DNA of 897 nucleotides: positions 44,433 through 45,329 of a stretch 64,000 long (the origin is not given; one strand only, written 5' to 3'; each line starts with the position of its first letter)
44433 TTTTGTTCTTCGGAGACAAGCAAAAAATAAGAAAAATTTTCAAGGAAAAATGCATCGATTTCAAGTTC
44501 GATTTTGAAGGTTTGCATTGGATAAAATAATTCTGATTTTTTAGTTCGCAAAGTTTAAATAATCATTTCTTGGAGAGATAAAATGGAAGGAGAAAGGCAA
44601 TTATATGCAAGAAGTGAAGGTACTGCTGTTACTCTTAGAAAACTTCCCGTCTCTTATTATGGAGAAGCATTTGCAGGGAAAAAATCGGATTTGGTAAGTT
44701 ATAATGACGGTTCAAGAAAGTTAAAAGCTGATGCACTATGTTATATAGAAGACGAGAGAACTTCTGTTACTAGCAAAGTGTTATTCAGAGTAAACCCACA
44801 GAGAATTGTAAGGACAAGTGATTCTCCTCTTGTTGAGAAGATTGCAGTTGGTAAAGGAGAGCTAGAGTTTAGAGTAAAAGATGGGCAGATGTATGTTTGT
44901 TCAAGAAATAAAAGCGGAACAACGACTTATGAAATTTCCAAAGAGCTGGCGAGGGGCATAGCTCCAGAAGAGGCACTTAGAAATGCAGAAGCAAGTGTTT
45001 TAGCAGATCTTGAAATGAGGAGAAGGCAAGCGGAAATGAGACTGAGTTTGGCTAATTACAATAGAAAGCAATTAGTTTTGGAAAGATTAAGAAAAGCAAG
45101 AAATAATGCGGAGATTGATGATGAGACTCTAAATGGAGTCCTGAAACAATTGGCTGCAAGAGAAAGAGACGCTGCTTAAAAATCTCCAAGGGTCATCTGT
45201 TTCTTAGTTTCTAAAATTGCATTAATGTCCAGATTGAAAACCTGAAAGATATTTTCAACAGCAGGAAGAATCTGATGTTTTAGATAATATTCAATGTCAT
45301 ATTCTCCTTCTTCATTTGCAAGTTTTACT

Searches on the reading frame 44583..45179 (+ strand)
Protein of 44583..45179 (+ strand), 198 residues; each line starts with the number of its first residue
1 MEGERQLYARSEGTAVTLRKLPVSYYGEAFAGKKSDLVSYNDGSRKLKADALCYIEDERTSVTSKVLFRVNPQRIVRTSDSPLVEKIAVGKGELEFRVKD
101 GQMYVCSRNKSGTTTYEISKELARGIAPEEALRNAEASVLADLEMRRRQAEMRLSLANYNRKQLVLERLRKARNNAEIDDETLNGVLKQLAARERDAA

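Call 3: search_protein_families(library=pfam, proteins=[window:44583-45179:+], max_evalue=0.1)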
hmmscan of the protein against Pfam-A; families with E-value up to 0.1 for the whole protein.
window:44583-45179:+ (198 aa): 0 families

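Call 4: search_protein_families(library=padloc, proteins=[window:44583-45179:+], max_evalue=0.1)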
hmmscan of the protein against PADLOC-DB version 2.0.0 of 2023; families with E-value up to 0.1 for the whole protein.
window:44583-45179:+ (198 aa): 0 families

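Call 5: search_protein_families(library=ncbifam, proteins=[window:44583-45179:+], max_evalue=0.1)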
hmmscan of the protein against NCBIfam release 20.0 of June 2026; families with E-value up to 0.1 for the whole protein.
window:44583-45179:+ (198 aa): 0 families

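Call 93: search_protein_families(library=phrogs, proteins=[window:44583-45179:+], max_evalue=0.01)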
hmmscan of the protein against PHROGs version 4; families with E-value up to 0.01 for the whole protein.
window:44583-45179:+ (198 aa): 0 families
